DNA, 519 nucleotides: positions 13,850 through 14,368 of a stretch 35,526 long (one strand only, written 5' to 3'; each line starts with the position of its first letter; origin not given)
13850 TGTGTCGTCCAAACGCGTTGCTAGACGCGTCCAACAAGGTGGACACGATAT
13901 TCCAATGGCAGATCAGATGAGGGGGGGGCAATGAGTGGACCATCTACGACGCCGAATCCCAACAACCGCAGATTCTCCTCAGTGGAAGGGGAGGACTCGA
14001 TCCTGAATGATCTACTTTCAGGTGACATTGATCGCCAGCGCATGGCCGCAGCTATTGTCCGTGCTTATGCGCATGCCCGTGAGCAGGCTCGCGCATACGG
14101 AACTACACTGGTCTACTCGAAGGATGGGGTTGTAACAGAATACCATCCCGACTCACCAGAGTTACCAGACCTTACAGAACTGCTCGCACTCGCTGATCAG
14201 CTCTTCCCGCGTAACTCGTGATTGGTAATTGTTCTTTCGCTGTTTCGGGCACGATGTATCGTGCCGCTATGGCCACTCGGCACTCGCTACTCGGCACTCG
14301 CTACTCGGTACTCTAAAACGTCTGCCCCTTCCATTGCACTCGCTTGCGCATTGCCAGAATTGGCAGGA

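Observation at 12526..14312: Degenerate addiction-module islet: paralogous orphan ~100-aa proteins, a zeta-toxin kinase fragment, and an AT-rich DUF1810 insertion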

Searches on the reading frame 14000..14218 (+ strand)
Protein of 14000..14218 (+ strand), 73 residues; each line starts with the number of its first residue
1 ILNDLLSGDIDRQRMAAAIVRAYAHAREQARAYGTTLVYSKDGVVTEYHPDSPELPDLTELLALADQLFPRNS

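Call 17: search_dna_similar(query=window:14000-14218:+, collection=plasmids, mode=protein, max_evalue=1)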
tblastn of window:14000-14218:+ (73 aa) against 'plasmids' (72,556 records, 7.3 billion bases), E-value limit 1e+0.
No match.

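Call 25: search_protein_representatives(alignment_id=A3)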
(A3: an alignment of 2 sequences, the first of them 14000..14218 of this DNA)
Query: 2 sequences, 80 profile positions. Proteins with E-value up to 0.001 (for the whole library): 42; up to 1e-10: 15; up to 1e-30: 1. The best 42 are listed.
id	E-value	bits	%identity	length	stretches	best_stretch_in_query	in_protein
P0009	1.4e-44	166.3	-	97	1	1-80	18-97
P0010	2.3e-23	98.4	-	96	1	3-70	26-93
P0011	3.8e-21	91.3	-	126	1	2-72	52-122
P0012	7.1e-21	90.4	-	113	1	3-80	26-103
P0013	8.0e-21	90.2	-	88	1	3-71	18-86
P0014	1.7e-18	82.8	-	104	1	4-80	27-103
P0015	4.5e-18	81.4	-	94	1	4-71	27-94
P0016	1.0e-17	80.3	-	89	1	2-70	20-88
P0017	4.8e-17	78.1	-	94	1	3-71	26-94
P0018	5.3e-16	74.8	-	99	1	4-74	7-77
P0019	7.6e-16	74.3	-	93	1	2-74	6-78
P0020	1.1e-15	73.7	-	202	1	3-76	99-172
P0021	1.0e-14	70.7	-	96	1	4-73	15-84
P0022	9.9e-13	64.3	-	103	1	3-70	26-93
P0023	2.3e-11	59.9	-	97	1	3-70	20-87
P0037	1.1e-04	38.5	-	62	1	9-52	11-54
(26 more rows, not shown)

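Call 28: search_protein_families(library=pfam, alignment_id=A4, max_evalue=0.1)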
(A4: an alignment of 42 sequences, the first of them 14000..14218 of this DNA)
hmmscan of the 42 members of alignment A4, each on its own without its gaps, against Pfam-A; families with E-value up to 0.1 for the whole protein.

A. member 1, window:14000-14218:+ (73 aa): 0 families

B. families by the number of members that match (of 42 scanned): 16 families
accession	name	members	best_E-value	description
PF04402.19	SIMPL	2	0.025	Protein of unknown function (DUF541)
PF01799.25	Fer2_2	1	1e-12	[2Fe-2S] binding domain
PF21020.4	Spectrin_4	1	0.0048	Spectrin-like repeat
PF02625.21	XdhC_CoxI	1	0.018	XdhC and CoxI family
PF21834.1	DUF6894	1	0.018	Domain of unknown function (DUF6894)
PF17040.10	CBP_CCPA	1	0.035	Cellulose-complementing protein A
PF23288.1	KOW6_SPT5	1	0.04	Transcription elongation factor SPT5, sixth KOW domain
PF01052.25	FliMN_C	1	0.046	Type III flagellar switch regulator (C-ring) FliN C-term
PF25127.1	DUF7819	1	0.051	Domain of unknown function (DUF7819)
PF12019.13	GspH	1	0.053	Type II transport protein GspH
PF25516.1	PTPase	1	0.058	Phosphotyrosine protein phosphatase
PF08534.16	Redoxin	1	0.068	Redoxin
PF06869.18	DUF1258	1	0.085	Protein of unknown function (DUF1258)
PF00296.26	Bac_luciferase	1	0.085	Luciferase-like monooxygenase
PF22469.2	RavJ_Peptidase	1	0.09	RavJ, Peptidase domain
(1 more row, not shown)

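Call 29: search_protein_families(library=ncbifam, alignment_id=A4, max_evalue=0.1)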
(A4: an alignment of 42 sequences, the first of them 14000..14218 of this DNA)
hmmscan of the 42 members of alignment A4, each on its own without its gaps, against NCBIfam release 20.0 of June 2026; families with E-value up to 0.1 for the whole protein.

A. member 1, window:14000-14218:+ (73 aa): 0 families

B. families by the number of members that match (of 42 scanned): 24 families
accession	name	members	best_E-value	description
NF041020.1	glyceraldDH_gamma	1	9.6e-10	glyceraldehyde dehydrogenase subunit gamma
TIGR03193.1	4hydroxCoAred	1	4e-09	4-hydroxybenzoyl-CoA reductase subunit gamma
NF008514.0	PRK11433.1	1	2.9e-08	aldehyde dehydrogenase iron-sulfur subunit PaoA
TIGR03311.1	Se_dep_XDH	1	4.4e-08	selenium-dependent xanthine dehydrogenase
TIGR03198.1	pucE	1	5.2e-08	xanthine dehydrogenase subunit E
TIGR02963.1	xanthine_xdhA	1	2.3e-06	xanthine dehydrogenase small subunit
NF043084.2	XdhC_XDHase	1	9.7e-06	xanthine dehydrogenase subunit XdhC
TIGR02969.1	mam_aldehyde_ox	1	6.8e-05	aldehyde oxidase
TIGR03313.1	Se_sel_red_Mo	1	0.00053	molybdopterin-dependent oxidoreductase Mo/Fe-S-binding subunit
NF045668.1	pterin_aldehy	1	0.00054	molybdopterin-dependent aldehyde oxidoreductase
NF007387.0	PRK09908.1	1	0.00095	xanthine dehydrogenase iron sulfur-binding subunit XdhC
NF008338.0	PRK11124.1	1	0.0034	arginine ABC transporter ATP-binding protein ArtP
TIGR02480.1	fliN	1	0.014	flagellar motor switch protein FliN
NF041000.1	ATPase_ComGA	1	0.02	competence type IV pilus ATPase ComGA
NF047739.1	antiphage_MADS3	1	0.039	methylation-associated defense system AAA family ATPase MAD3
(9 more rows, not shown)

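Call 35: find_related_loci(query=A7, collection=genome_contigs, flank=4000)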
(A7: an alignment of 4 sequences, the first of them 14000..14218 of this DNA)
Query A7 (73 aa) in genome_contigs; peptide patterns used: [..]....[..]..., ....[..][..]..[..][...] (x = any residue, [..] = any of these).
199 stretches matched a pattern; 12 encode a relative of the query (tblastn E <= 1e-3); 12 distinct loci.
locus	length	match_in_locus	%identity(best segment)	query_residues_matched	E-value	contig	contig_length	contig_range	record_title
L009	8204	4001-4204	53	3-70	3e-19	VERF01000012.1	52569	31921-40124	MAG: Candidatus Kapaibacterium sp. isolate ZLKRG33 NODE_392_length_52569_cov_11.390927, whole genome shotgun sequence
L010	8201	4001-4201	57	4-70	1e-18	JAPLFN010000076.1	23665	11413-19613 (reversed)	MAG: Candidatus Kapaibacterium sp. isolate LacPavin_0818_WC45_MAG_51_7 LacPavin_0818_WC45_scaffold_604498, whole genome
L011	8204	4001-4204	51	3-70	2e-18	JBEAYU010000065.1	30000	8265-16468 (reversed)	MAG: Bacteroidota bacterium isolate NASQAN2011_332_B_bin.40 scaffold_832918, whole genome shotgun sequence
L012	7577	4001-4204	47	3-70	6e-17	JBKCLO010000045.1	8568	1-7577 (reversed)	MAG: Ignavibacteria bacterium isolate samp_510_concoct_1221 samp_510_351387, whole genome shotgun sequence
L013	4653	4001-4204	50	3-70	2e-16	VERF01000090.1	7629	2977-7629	MAG: Candidatus Kapaibacterium sp. isolate ZLKRG33 NODE_11248_length_7629_cov_4.322447, whole genome shotgun sequence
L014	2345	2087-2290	49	3-70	4e-16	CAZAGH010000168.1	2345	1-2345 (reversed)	MAG TPA_asm: uncultured Melioribacter sp. isolate SRP278252_co3_78 genome assembly, contig: NODE_116310_length_2345_cov_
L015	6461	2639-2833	49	3-67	2e-15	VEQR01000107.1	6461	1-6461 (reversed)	MAG: Candidatus Kapaibacterium sp. isolate ZLKRG19 NODE_14499_length_6461_cov_11.366751, whole genome shotgun sequence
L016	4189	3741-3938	56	5-70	2e-15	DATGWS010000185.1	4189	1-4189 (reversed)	MAG TPA_asm: Candidatus Didemnitutus sp. isolate SMAG_U10588 k141_253360, whole genome shotgun sequence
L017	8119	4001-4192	52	5-68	2e-15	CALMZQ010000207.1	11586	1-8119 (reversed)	MAG TPA_asm: uncultured Ignavibacteria bacterium isolate SRR6670123_bin.14_CONCOCT_v1.1_MAG genome assembly, contig: ERZ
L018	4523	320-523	47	3-70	3e-14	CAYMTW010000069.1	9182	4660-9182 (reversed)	MAG TPA_asm: uncultured Melioribacter sp. isolate binchicken_co298_307 genome assembly, contig: NODE_15123_length_9182_c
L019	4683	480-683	38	5-73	1e-8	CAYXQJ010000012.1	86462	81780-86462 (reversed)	MAG TPA_asm: uncultured Hyphomicrobiales bacterium isolate SRP329715_co2_289 genome assembly, contig: NODE_563_length_86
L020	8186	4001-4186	33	13-72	1e-5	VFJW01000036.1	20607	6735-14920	MAG: Geobacter sp. isolate Bin_37_3 c_000002935341, whole genome shotgun sequence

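Call 39: search_dna_similar(query=P0037, collection=plasmids, mode=protein, max_evalue=0.01, max_rows=20)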
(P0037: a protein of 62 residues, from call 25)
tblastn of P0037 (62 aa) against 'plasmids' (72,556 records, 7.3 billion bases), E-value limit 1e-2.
No match.

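Call 41: find_homologous_proteins(query=A8, max_evalue=0.001)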
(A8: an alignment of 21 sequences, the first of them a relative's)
Query A8 (21 sequences) (62 aa, profile of the alignment): 1487 proteins with E <= 0.001 among 8000 candidates; the best 120 are listed.
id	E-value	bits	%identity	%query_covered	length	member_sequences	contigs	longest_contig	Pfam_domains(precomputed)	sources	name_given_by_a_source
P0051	1.4e-32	129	-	-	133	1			-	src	-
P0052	6.4e-27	111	-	-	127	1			-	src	-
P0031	1.4e-22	97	50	35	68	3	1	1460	-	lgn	-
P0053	1.7e-22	97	47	79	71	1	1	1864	-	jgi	jgi:hypothetical protein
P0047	3.2e-22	96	52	40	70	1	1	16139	-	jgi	jgi:hypothetical protein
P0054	4.5e-22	95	55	35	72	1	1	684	-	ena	-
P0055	6.3e-22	95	56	69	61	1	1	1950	-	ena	-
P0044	8.0e-22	94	46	77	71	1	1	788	-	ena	-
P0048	1.4e-21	94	48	40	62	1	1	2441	-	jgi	jgi:hypothetical protein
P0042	2.5e-21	93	45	50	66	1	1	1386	-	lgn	-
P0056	4.9e-21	92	56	40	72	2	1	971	-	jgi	jgi:hypothetical protein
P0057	6.2e-21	92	52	37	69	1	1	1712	-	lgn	-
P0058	9.3e-21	91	85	100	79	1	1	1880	-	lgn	-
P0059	1.0e-20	91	64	35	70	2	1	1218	-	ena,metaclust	metaclust:\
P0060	1.7e-20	90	55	47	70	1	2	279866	-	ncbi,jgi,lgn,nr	ncbi:MAG: hypothetical protein QOK37_1684 [Thermoanaerobaculia bacterium]|jgi:hypothetical protein|n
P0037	3.9e-20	89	100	100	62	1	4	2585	-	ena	-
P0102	1.2e-18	84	87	100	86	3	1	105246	-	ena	-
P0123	2.8e-18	83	75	85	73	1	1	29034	-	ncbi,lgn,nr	ncbi:MAG: hypothetical protein Q8O38_04610 [Sulfurimicrobium sp.]|nr:hypothetical protein [Sulfurimi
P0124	2.8e-18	83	50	35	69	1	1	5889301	-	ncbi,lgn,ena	-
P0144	9.3e-18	81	44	73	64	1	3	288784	-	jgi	jgi:hypothetical protein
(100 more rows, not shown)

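Call 42: find_encoding_contigs(protein=P0060, flank=2500, max_places=2)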
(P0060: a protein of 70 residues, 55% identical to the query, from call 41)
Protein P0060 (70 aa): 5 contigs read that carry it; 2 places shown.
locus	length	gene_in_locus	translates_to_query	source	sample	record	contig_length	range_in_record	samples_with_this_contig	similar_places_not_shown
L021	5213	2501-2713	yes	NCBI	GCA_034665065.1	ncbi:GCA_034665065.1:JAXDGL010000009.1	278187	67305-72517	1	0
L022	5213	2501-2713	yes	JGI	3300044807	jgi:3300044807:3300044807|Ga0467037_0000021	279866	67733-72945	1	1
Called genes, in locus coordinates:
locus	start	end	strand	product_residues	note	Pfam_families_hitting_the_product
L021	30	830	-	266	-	-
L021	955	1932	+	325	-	PF01545:Cation_efflux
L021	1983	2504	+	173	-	PF06414:Zeta_toxin (faint), PF13671:AAA_33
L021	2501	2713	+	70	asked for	-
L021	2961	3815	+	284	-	PF03631:Virul_fac_BrkB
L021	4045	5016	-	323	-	-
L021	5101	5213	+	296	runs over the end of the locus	PF13145:Rotamase_2, PF13616:Rotamase_3, PF00639:Rotamase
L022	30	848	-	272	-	-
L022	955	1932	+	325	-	PF01545:Cation_efflux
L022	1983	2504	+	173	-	PF06414:Zeta_toxin (faint), PF13671:AAA_33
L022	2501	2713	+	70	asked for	-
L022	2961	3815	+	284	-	PF03631:Virul_fac_BrkB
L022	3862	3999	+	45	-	-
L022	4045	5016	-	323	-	-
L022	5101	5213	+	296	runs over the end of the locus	PF13145:Rotamase_2, PF13616:Rotamase_3, PF00639:Rotamase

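Call 43: find_encoding_contigs(protein=P0124, flank=2500, max_places=2)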
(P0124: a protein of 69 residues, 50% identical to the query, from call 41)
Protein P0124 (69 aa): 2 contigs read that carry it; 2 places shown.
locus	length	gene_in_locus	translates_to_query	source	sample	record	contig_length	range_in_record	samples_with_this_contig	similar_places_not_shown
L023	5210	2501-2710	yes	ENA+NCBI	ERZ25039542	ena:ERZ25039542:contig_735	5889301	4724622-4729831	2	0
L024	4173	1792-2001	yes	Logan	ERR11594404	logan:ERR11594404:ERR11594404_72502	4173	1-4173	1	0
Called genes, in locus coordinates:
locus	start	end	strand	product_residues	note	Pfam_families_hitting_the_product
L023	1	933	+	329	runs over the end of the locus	PF00296:Bac_luciferase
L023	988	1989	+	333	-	PF01545:Cation_efflux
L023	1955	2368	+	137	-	PF13671:AAA_33 (weak)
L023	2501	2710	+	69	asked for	-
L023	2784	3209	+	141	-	-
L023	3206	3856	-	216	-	PF13274:SocA_Panacea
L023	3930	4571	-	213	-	PF01569:PAP2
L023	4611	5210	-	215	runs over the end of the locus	PF01979:Amidohydro_1, PF07969:Amidohydro_3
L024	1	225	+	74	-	?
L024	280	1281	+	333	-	PF01545:Cation_efflux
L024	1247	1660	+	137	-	PF13671:AAA_33 (weak)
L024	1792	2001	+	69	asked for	-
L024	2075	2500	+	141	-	-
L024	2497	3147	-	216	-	PF13274:SocA_Panacea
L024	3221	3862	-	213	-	PF01569:PAP2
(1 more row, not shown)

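Call 44: find_encoding_contigs(protein=P0102, flank=2500, max_places=2)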
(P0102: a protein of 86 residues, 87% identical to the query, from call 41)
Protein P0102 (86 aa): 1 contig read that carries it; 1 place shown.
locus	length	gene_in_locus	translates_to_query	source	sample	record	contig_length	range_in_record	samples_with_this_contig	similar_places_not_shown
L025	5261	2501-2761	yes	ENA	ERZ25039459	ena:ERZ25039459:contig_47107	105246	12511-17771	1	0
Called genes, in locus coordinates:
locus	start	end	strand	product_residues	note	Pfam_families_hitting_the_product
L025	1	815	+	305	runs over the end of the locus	PF01555:N6_N4_Mtase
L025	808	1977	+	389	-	PF01555:N6_N4_Mtase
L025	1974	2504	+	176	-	PF06414:Zeta_toxin, PF13671:AAA_33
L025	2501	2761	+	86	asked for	-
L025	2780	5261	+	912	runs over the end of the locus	PF04851:ResIII, PF00270:DEAD (faint)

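Call 45: find_encoding_contigs(protein=P0144, flank=2500, max_places=2)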
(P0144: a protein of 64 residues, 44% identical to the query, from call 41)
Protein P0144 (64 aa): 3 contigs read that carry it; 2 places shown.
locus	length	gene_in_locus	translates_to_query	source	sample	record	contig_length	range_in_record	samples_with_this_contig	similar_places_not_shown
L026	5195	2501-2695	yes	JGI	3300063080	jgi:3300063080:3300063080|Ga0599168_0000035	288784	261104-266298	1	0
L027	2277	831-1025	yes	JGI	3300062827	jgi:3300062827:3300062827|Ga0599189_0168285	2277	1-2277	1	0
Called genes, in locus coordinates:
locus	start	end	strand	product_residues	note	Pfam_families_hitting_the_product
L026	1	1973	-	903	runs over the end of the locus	PF00069:Pkinase, PF01636:APH (faint), PF07714:PK_Tyr_Ser-Thr, PF26549:Tricorn_N (weak), PF26550:Tricorn_2nd (faint)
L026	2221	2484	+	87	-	-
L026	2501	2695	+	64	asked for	-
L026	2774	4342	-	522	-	PF07238:PilZ (faint), PF01590:GAF, PF13185:GAF_2, PF13492:GAF_3, PF07228:SpoIIE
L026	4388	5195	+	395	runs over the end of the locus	PF05977:MFS_3, PF07690:MFS_1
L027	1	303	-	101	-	?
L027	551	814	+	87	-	-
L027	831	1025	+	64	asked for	-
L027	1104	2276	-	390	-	?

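Call 46: find_encoding_contigs(protein=P0123, flank=2500, max_places=2)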
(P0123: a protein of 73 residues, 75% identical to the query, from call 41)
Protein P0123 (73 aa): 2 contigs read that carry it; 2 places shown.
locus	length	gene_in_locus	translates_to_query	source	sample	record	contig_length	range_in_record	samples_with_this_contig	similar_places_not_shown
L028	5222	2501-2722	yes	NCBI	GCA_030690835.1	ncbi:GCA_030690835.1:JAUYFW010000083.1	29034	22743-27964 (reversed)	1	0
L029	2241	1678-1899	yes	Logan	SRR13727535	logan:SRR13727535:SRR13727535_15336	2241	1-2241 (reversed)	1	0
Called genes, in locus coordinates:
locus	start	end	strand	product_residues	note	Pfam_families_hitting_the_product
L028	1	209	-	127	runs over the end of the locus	PF04379:DUF525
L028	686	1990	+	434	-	PF01555:N6_N4_Mtase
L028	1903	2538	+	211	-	PF06414:Zeta_toxin (weak)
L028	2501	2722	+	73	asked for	-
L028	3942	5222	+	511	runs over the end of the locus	PF11855:DUF3375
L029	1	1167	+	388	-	?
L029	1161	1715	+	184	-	PF06414:Zeta_toxin (weak)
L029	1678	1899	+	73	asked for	-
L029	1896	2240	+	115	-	?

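Call 56: search_solved_structures(query=L010:3475-4014:+, max_evalue=0.01)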
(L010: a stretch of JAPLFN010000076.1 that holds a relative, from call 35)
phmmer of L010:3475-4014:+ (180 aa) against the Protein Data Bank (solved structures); distinct sequences matched with E-value up to 0.01: 1.
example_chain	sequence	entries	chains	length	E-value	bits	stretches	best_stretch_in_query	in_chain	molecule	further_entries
6c2u_A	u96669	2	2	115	0.0022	20.9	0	3-31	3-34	phosphate-loop protein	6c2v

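Call 57: search_solved_structures(query=A9, max_evalue=1)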
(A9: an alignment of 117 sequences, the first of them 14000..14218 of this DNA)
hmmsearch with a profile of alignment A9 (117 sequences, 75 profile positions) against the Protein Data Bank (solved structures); distinct sequences matched with E-value up to 1: 11.
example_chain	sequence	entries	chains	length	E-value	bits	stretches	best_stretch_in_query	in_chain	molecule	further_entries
5cwo_A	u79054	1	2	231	0.00014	24.6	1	5-38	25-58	Designed helical repeat protein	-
7awz_A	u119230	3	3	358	0.097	15.5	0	36-55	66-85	Scone-E | SconeE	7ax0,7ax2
7awy_A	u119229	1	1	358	0.18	14.6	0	36-54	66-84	Scone-R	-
7bqe_A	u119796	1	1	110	0.18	14.6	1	32-68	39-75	NF3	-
6tjd_A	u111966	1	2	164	0.27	14.1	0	36-55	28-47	Cake4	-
6e9x_C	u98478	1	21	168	0.3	13.9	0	26-42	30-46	DHF91 filament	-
7tcd_A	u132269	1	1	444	0.32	13.9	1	5-37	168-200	D13 LOV2-DARPin fusion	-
6w2r_A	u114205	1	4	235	0.47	13.3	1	23-40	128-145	Junction 19 DHR54-DHR79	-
8gkv_A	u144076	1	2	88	0.55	13.1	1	29-66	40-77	Anti-adapter protein IraP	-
8fbi_A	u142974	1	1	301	0.57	13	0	5-38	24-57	KWOCA_39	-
3eef_A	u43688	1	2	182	0.7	12.7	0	25-55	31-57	N-carbamoylsarcosine amidase related protein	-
